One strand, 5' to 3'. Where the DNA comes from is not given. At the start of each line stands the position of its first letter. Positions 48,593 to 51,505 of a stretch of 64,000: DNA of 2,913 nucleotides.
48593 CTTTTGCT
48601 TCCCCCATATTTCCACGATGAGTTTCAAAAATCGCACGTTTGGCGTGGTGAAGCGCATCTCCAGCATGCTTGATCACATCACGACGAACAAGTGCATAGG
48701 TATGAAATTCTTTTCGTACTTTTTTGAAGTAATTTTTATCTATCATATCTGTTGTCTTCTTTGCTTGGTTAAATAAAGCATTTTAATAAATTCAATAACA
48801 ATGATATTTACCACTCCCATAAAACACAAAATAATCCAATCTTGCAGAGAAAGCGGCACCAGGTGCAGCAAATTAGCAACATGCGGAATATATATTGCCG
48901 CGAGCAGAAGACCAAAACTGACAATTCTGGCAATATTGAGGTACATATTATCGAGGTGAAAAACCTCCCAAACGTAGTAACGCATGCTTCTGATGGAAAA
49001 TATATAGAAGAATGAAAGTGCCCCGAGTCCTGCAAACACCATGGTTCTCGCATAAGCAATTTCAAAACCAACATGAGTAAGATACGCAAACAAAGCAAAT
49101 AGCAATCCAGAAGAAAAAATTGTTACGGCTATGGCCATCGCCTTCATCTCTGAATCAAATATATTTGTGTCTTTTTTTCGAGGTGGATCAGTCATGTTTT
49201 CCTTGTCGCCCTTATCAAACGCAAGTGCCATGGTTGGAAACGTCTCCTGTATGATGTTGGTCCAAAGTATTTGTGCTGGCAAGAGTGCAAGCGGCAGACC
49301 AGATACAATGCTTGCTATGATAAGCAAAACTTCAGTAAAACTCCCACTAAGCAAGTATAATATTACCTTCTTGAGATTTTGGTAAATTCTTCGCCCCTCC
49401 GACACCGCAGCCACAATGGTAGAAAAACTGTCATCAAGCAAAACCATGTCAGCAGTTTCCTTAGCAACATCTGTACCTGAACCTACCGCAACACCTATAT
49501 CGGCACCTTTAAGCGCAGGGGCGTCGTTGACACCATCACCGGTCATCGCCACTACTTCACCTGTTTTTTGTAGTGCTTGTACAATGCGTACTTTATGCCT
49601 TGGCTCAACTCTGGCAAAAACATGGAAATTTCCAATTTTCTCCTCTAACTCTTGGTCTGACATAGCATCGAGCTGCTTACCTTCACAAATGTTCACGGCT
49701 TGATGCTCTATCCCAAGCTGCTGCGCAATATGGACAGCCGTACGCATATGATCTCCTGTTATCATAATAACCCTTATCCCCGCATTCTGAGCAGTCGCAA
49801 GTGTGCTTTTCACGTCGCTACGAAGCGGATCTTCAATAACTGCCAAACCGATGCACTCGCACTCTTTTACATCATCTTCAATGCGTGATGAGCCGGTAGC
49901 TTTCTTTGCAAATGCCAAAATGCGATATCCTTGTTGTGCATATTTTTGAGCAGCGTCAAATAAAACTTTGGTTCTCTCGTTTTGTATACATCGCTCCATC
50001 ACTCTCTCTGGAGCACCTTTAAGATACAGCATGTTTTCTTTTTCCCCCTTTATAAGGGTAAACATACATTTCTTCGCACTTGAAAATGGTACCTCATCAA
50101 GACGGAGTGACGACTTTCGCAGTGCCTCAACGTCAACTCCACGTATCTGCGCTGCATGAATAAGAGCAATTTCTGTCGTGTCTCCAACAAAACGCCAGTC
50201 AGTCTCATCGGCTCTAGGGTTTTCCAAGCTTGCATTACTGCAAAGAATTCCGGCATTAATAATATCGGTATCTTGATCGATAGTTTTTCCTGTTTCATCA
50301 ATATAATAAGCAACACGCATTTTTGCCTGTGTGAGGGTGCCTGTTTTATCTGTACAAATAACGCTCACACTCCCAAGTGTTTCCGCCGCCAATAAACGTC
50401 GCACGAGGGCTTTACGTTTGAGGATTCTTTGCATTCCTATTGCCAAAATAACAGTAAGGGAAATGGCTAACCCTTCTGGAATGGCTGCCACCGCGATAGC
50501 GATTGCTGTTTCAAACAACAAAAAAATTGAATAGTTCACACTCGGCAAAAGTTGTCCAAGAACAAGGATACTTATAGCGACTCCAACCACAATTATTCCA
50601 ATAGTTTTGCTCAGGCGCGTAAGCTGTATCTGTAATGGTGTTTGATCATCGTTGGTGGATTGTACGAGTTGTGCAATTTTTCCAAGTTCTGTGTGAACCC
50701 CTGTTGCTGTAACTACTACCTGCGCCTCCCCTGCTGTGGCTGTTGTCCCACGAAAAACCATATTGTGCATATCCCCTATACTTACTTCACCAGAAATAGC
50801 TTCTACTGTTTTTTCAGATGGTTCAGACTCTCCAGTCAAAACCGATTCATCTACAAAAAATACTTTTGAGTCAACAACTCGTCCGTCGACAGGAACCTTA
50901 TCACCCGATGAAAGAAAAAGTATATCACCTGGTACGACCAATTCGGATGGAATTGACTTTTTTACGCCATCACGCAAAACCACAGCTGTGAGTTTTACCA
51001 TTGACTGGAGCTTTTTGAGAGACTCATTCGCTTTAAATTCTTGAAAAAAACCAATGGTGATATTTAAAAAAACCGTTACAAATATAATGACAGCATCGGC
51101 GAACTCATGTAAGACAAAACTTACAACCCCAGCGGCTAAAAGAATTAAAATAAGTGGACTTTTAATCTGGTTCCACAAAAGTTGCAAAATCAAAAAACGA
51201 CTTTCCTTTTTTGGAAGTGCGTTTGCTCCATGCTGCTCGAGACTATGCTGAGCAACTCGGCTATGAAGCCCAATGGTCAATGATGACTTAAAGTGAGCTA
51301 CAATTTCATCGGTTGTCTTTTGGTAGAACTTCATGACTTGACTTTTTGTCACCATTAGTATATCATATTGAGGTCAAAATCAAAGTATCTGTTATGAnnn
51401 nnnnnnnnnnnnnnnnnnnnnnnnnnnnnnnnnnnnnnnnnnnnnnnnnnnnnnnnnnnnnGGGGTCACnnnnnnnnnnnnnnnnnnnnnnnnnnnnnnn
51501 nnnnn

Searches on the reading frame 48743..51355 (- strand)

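Call 33: search_protein_families(library=ncbifam, proteins=[window:48743-51355:-], max_evalue=1e-10)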
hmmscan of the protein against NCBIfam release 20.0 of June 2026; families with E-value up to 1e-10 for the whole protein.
window:48743-51355:- (870 aa): 19 families
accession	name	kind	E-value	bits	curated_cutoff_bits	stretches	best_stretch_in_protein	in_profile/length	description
TIGR01522.1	ATPase-IIA2_Ca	equivalog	2.8e-182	607.7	798.3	1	11-860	5-849/854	calcium-transporting P-type ATPase, PMR1-type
TIGR01116.1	ATPase-IIA1_Ca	equivalog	4.8e-154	514.4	703.4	1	62-859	3-796/799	calcium-translocating P-type ATPase, SERCA-type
TIGR01647.1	ATPase-IIIA_H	equivalog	2.5e-133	445.9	615.5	1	29-797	1-732/755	plasma-membrane proton-efflux P-type ATPase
TIGR01517.1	ATPase-IIB_Ca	equivalog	2e-127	426.6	507.05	1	14-859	40-878/882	calcium-translocating P-type ATPase, PMCA-type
TIGR01523.1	ATPase-IID_K-Na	equivalog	1.2e-119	400.5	645.05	3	357-754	425-852/997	potassium/sodium efflux P-type ATPase, fungal-type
TIGR01106.1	ATPase-IIC_X-K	subfamily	6e-114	381.9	946.1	2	7-552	14-610/997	Na,H/K antiporter P-type ATPase subunit alpha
TIGR01524.1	ATPase-IIIB_Mg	equivalog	1.6e-113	380.3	610.75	1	13-866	17-865/867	magnesium-translocating P-type ATPase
NF011702.0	PRK15122.1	subfamily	6.2e-100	335.5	975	1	9-865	30-903/907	magnesium-translocating P-type ATPase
TIGR01494.1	ATPase_P-type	subfamily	1.1e-96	324.2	62.3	4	577-694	363-475/478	HAD-IC family P-type ATPase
TIGR01525.1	ATPase-IB_hvy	subfamily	4.8e-76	256.8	346.25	2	70-551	4-427/560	heavy metal translocating P-type ATPase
TIGR01657.1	P-ATPase-V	hypoth_equivalog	3.4e-69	233.5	618.25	2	24-551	135-699/1055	ATP13A2 family polyamine export P-type ATPase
TIGR01512.1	ATPase-IB2_Cd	subfamily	6.2e-59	200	313.5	2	71-349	4-253/494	cadmium family heavy metal-translocating P-type ATPase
TIGR01511.1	ATPase-IB1_Cu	subfamily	1.1e-55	189.5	397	2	80-350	37-281/542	copper-translocating P-type ATPase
NF008262.1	PRK11033.1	equivalog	8.1e-51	173.3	1005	2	75-350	185-445/731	zinc/cadmium/mercury/lead-transporting ATPase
NF007952.0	PRK10671.1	equivalog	4.3e-46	157.5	1316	2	574-666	691-783/838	copper-exporting P-type ATPase CopA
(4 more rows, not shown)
